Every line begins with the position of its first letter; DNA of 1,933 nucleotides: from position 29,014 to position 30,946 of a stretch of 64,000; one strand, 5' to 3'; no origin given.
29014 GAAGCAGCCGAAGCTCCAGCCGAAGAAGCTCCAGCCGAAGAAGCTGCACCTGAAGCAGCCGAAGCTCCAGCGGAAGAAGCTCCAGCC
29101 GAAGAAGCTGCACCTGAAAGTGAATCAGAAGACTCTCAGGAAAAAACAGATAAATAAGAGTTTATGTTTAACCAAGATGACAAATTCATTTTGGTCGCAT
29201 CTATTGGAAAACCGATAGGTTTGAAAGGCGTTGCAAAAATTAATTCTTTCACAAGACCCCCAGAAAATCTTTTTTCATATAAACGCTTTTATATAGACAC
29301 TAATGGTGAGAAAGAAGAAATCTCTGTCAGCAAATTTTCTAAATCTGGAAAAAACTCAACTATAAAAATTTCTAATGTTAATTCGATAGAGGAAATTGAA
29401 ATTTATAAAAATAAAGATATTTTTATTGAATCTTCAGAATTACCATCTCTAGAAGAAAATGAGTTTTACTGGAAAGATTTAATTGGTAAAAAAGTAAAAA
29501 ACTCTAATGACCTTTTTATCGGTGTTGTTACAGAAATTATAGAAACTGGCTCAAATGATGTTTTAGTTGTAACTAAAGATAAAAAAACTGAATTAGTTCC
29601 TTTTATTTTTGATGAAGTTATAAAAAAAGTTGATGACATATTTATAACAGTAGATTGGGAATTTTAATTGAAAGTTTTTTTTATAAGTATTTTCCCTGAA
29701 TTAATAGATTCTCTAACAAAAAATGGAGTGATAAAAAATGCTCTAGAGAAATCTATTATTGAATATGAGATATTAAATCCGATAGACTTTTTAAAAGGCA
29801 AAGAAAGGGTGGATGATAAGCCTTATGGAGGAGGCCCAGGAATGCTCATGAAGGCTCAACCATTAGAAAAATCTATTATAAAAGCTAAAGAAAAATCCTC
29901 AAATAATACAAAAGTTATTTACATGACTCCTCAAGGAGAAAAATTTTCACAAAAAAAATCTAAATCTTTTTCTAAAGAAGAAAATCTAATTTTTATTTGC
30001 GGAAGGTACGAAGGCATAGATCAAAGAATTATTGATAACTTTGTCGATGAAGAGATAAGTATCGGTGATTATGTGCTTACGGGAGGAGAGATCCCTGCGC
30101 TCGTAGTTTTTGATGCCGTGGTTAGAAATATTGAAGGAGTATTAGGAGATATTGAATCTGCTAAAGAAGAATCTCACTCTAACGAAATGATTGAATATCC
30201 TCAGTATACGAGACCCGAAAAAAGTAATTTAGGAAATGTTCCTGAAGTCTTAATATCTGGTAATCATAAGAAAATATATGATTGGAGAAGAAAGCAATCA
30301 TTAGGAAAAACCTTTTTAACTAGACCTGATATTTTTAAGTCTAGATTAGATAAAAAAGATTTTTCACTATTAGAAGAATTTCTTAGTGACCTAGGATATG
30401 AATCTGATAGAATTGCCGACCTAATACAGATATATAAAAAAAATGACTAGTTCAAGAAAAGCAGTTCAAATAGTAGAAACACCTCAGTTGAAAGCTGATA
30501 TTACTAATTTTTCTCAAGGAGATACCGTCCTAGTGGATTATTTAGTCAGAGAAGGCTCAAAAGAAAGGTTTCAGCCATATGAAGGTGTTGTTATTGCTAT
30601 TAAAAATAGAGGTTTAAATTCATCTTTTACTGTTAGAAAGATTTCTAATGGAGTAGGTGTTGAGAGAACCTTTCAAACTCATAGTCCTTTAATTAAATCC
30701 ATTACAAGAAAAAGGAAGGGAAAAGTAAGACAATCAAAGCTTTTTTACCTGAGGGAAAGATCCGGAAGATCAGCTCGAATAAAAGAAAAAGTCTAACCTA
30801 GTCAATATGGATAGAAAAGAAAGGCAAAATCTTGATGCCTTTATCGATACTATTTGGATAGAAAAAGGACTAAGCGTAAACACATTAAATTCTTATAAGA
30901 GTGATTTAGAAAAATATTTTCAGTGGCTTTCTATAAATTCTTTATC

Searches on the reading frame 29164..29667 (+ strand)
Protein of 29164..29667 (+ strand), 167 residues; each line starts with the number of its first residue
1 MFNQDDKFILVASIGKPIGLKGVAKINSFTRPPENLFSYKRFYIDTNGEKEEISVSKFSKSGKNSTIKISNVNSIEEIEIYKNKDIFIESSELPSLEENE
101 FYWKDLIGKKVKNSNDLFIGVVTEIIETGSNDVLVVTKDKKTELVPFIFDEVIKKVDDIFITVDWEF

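Call 41: find_encoding_contigs(protein=window:29164-29667:+, flank=1500, max_places=10)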
Protein window:29164-29667:+ (167 aa): 20 contigs read that carry it; 10 places shown.
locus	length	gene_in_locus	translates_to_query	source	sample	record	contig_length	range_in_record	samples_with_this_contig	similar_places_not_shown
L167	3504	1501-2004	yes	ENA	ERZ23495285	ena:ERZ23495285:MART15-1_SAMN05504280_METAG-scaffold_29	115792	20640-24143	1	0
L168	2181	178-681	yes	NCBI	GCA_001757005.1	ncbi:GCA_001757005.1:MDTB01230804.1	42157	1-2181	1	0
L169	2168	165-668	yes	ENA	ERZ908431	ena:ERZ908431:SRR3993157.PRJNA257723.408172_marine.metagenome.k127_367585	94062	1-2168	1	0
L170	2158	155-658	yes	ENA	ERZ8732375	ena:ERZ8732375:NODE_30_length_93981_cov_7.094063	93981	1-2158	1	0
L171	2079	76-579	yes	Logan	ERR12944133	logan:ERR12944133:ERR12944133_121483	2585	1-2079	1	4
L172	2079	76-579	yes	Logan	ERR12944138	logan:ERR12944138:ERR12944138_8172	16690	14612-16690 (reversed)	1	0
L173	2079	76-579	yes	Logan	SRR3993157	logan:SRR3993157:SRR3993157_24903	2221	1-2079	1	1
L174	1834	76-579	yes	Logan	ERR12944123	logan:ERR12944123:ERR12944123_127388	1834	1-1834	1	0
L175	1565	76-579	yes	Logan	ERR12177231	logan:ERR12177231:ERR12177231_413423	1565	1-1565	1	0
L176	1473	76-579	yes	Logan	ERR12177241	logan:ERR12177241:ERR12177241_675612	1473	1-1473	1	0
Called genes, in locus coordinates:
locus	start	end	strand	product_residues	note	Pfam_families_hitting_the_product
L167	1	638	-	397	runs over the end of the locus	PF01595:CNNM, PF00571:CBS (faint), PF03471:CorC_HlyC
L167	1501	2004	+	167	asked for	PF01782:RimM, PF05239:PRC, PF24986:PRC_RimM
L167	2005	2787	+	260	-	PF01746:tRNA_m1G_MT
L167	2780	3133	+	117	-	PF01245:Ribosomal_L19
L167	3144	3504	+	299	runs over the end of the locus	PF02899:Phage_int_SAM_1, PF13495:Phage_int_SAM_4 (weak), PF00589:Phage_integrase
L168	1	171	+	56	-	?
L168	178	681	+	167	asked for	PF01782:RimM, PF05239:PRC, PF24986:PRC_RimM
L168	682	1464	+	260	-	PF01746:tRNA_m1G_MT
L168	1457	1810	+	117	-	PF01245:Ribosomal_L19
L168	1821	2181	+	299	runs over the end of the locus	PF02899:Phage_int_SAM_1, PF13495:Phage_int_SAM_4 (weak), PF00589:Phage_integrase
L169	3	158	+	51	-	?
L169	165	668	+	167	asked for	PF01782:RimM, PF05239:PRC, PF24986:PRC_RimM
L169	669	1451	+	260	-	PF01746:tRNA_m1G_MT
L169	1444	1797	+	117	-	PF01245:Ribosomal_L19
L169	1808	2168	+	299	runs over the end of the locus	PF02899:Phage_int_SAM_1, PF13495:Phage_int_SAM_4 (weak), PF00589:Phage_integrase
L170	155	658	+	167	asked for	PF01782:RimM, PF05239:PRC, PF24986:PRC_RimM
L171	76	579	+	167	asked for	PF01782:RimM, PF05239:PRC, PF24986:PRC_RimM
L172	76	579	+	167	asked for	PF01782:RimM, PF05239:PRC, PF24986:PRC_RimM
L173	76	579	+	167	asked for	PF01782:RimM, PF05239:PRC, PF24986:PRC_RimM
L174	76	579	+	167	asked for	PF01782:RimM, PF05239:PRC, PF24986:PRC_RimM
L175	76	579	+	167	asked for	PF01782:RimM, PF05239:PRC, PF24986:PRC_RimM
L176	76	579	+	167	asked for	PF01782:RimM, PF05239:PRC, PF24986:PRC_RimM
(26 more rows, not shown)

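Call 62: search_protein_families(library=pfam, proteins=[window:29164-29664:+], max_evalue=0.01)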
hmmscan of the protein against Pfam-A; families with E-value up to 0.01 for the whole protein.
window:29164-29664:+ (167 aa): 4 families
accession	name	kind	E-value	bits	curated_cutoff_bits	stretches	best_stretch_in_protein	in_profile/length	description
PF01782.24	RimM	-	1.3e-15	57.8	23.5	1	11-91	2-83/84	RimM N-terminal domain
PF24986.1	PRC_RimM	-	7.4e-11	42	27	1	103-165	1-65/69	RimM PRC barrel domain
PF05239.21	PRC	-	3.2e-08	33.9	21.2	1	98-164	1-74/78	PRC-barrel domain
PF20862.2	DUF6843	-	0.0097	16.3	27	0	31-80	51-99/110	Family of unknown function (DUF6843)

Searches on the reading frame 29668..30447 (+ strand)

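Call 62: search_protein_families(library=pfam, proteins=[window:29668-30447:+], max_evalue=0.01)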
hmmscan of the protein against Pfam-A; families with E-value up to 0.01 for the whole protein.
window:29668-30447:+ (260 aa): 2 families
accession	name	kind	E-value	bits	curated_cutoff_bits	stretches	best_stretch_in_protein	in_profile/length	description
PF01746.26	tRNA_m1G_MT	-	1.3e-54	185.3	27.3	1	24-220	3-195/195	tRNA (Guanine-1)-methyltransferase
PF01429.25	MBD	-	0.0063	16.6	21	0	76-97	26-47/77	Methyl-CpG binding domain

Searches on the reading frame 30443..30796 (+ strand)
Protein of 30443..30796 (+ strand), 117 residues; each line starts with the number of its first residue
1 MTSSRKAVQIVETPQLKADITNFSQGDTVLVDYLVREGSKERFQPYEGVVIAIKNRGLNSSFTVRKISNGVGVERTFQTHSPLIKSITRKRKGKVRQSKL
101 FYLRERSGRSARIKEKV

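Call 42: find_encoding_contigs(protein=window:30443-30796:+, flank=2500, max_places=10)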
Protein window:30443-30796:+ (117 aa): 23 contigs read that carry it; 10 places shown.
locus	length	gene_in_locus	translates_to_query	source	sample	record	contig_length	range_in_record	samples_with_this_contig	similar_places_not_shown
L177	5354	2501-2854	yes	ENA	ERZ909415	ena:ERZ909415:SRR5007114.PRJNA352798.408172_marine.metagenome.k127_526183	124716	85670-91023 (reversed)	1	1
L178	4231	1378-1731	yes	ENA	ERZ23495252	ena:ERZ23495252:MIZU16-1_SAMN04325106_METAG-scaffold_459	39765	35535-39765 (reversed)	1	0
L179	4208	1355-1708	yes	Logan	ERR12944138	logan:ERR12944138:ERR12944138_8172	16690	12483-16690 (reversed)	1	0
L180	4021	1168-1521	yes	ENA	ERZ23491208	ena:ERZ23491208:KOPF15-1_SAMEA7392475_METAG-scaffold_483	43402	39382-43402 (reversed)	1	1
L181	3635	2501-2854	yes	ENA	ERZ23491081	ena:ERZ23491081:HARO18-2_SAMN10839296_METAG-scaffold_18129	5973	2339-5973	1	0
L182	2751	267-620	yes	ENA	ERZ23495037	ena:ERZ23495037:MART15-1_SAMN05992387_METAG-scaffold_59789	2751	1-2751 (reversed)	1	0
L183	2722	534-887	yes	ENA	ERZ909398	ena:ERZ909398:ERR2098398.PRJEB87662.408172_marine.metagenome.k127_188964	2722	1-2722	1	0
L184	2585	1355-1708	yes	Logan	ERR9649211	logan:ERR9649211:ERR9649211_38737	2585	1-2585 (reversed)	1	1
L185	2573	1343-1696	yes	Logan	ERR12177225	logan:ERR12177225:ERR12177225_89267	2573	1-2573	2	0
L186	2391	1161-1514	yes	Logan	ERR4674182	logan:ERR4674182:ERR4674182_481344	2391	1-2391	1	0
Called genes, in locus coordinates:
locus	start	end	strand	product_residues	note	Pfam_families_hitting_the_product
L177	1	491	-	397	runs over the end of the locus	PF01595:CNNM, PF00571:CBS (faint), PF03471:CorC_HlyC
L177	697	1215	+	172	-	PF00886:Ribosomal_S16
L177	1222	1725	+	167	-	PF01782:RimM, PF05239:PRC, PF24986:PRC_RimM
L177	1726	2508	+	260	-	PF01746:tRNA_m1G_MT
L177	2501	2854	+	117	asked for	PF01245:Ribosomal_L19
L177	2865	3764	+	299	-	PF02899:Phage_int_SAM_1, PF13495:Phage_int_SAM_4 (weak), PF00589:Phage_integrase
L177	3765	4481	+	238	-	PF10411:DsbC_N, PF13098:Thioredoxin_2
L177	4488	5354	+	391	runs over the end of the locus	PF00155:Aminotran_1_2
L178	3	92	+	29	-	?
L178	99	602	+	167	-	PF01782:RimM, PF05239:PRC, PF24986:PRC_RimM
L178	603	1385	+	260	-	PF01746:tRNA_m1G_MT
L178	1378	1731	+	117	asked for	PF01245:Ribosomal_L19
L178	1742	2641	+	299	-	PF02899:Phage_int_SAM_1, PF13495:Phage_int_SAM_4 (weak), PF00589:Phage_integrase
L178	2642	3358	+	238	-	PF10411:DsbC_N, PF13098:Thioredoxin_2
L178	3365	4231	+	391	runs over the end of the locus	PF00155:Aminotran_1_2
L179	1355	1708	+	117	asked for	PF01245:Ribosomal_L19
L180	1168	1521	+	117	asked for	PF01245:Ribosomal_L19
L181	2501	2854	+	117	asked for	PF01245:Ribosomal_L19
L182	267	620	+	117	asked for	PF01245:Ribosomal_L19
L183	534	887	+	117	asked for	PF01245:Ribosomal_L19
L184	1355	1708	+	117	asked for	PF01245:Ribosomal_L19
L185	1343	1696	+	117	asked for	PF01245:Ribosomal_L19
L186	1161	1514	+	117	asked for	PF01245:Ribosomal_L19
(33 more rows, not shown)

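Call 62: search_protein_families(library=pfam, proteins=[window:30443-30793:+], max_evalue=0.01)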
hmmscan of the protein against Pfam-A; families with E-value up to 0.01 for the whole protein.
window:30443-30793:+ (117 aa): 1 family
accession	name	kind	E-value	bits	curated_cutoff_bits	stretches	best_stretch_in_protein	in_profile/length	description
PF01245.26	Ribosomal_L19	-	5.7e-44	149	22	1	7-116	2-111/111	Ribosomal protein L19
